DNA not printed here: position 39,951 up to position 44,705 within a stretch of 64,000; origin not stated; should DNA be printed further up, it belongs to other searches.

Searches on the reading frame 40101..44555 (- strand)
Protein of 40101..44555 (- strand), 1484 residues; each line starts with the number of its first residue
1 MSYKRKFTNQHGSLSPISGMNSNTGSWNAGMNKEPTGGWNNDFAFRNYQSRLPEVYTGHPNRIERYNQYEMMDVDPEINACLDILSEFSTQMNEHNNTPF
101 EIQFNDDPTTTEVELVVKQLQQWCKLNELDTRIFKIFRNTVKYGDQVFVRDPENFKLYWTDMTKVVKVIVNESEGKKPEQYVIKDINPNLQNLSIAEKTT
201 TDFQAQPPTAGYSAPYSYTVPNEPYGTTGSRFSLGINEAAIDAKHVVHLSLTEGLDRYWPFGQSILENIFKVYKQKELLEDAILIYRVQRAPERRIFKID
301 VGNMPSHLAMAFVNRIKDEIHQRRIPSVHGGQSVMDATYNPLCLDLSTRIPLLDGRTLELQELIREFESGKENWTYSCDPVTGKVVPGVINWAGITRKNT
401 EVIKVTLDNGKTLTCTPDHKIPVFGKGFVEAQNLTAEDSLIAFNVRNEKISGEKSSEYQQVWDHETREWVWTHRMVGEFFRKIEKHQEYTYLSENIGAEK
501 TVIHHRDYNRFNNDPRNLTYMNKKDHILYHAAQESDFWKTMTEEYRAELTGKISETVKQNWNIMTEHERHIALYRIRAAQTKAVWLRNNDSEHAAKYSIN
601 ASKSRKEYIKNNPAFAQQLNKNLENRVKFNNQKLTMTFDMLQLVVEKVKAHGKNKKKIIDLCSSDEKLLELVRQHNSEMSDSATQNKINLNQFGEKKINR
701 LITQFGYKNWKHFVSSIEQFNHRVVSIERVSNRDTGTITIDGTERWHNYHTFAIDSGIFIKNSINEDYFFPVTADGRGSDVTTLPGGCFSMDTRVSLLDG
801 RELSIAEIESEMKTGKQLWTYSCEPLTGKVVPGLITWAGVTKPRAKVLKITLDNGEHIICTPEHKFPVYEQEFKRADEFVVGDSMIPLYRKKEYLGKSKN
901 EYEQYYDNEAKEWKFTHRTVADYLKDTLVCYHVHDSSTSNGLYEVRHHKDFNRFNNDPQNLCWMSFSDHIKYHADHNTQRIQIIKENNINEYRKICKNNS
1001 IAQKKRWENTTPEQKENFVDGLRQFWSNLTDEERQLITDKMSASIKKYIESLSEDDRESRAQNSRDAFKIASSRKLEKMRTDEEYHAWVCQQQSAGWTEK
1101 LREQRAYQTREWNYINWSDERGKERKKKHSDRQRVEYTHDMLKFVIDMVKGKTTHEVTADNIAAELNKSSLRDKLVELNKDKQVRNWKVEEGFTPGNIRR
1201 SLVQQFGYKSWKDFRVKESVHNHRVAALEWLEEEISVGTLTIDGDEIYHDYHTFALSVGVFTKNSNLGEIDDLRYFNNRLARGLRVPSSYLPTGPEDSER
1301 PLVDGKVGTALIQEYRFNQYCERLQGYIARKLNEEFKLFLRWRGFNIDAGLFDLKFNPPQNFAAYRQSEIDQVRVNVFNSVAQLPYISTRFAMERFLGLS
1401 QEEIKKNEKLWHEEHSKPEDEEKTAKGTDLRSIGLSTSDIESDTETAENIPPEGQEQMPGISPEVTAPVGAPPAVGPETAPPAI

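Call 6: search_protein_families(library=pfam, proteins=[window:40101-44555:-], max_evalue=0.01)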
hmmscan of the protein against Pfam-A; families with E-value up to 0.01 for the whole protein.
window:40101-44555:- (1484 aa): 3 families
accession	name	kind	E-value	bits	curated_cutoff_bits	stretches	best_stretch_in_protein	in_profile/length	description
PF07230.16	Portal_T4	-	4.6e-82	276.5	22.9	3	63-342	2-252/433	Bacteriophage T4-like portal protein (Gp20)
PF14890.11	Intein_splicing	-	9.2e-22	78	35.8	2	796-991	2-133/155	Intein splicing domain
PF13392.12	HNH_3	-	7.9e-07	29.1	24.8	1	500-526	18-44/46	HNH endonuclease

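Call 7: search_protein_families(library=phrogs, proteins=[window:40101-44555:-], max_evalue=0.01)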
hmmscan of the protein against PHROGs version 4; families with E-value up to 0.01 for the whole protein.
window:40101-44555:- (1484 aa): 7 families
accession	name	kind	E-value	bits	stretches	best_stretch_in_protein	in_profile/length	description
phrog_213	-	head and packaging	7.3e-86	289.8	3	42-332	43-309/528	portal protein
phrog_7545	-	DNA, RNA and nucleotide metabolism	8.3e-10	40.1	2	498-542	101-145/160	HNH endonuclease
phrog_15471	-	DNA, RNA and nucleotide metabolism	5.2e-07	30.7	1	483-563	29-114/183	HNH endonuclease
phrog_21964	-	DNA, RNA and nucleotide metabolism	6.1e-05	23.7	1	500-539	182-221/244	HNH endonuclease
phrog_59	-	DNA, RNA and nucleotide metabolism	0.0033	17.8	1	947-1177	209-420/423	HNH endonuclease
phrog_20891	-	DNA, RNA and nucleotide metabolism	0.0067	17.1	0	502-523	174-195/219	HNH endonuclease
phrog_12324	-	DNA, RNA and nucleotide metabolism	0.0075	16.9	0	940-1005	19-85/269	intron-like DNA endonuclease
